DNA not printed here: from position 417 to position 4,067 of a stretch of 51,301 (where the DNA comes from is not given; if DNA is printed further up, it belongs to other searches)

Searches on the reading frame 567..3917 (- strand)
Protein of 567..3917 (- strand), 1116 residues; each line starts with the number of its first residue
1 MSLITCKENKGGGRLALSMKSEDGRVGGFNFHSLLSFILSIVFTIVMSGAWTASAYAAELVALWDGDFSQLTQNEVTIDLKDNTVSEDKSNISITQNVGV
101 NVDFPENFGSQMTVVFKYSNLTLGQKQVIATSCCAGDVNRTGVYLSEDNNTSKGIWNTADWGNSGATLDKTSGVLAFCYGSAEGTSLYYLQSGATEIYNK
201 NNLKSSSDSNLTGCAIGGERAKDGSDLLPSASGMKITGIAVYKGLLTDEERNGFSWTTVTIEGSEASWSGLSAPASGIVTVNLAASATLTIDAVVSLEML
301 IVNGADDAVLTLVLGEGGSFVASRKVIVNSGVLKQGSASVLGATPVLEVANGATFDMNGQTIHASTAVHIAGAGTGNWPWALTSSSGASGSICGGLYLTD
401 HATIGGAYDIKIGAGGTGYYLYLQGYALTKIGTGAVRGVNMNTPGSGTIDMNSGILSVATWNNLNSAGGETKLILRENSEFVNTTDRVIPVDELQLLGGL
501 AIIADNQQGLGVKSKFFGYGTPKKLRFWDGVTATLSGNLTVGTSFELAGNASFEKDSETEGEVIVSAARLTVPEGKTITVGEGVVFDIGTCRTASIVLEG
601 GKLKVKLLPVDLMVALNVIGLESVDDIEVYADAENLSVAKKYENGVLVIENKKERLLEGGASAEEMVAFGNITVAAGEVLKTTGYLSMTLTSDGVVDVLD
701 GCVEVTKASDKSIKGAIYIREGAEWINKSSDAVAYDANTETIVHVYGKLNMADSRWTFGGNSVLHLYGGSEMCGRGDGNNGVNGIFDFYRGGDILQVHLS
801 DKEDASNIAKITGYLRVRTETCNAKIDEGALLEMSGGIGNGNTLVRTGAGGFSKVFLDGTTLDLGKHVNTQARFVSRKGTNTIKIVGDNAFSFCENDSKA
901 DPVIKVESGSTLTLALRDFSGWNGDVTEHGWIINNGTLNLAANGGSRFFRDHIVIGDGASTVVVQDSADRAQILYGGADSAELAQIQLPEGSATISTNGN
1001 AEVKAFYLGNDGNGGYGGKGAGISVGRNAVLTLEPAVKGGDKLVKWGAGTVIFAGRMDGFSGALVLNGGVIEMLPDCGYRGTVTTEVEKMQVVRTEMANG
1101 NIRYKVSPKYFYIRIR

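Call 8: search_protein_families(library=pfam, proteins=[window:567-3917:-], max_evalue=0.01)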
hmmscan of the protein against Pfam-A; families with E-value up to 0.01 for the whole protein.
window:567-3917:- (1116 aa): 0 families

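Call 32: find_encoding_contigs(protein=window:567-3917:-, flank=10000, max_places=4)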
Protein window:567-3917:- (1116 aa): 5 contigs read that carry it; 4 places shown.
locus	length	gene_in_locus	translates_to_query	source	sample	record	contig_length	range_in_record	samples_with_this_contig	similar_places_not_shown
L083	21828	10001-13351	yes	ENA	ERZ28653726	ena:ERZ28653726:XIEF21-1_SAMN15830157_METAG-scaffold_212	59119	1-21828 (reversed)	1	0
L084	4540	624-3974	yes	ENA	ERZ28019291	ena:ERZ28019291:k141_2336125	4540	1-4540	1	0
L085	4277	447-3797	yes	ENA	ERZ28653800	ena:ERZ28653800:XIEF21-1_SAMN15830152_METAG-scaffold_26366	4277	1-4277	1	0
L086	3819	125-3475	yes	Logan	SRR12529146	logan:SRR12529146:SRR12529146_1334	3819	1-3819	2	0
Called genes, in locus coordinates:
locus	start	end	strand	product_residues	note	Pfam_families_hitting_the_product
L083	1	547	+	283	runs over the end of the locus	-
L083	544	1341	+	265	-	-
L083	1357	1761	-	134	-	PF05635:23S_rRNA_IVP, PF22296:bAvd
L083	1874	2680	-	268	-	PF08843:AbiEii (weak)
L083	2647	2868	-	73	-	-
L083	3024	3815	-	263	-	-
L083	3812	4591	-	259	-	-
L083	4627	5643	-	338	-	-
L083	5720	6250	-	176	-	-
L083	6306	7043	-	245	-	-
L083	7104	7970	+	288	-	-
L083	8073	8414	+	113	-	-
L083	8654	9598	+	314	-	-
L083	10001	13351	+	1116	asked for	-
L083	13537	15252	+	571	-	-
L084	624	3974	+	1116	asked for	-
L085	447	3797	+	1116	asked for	-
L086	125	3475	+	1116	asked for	-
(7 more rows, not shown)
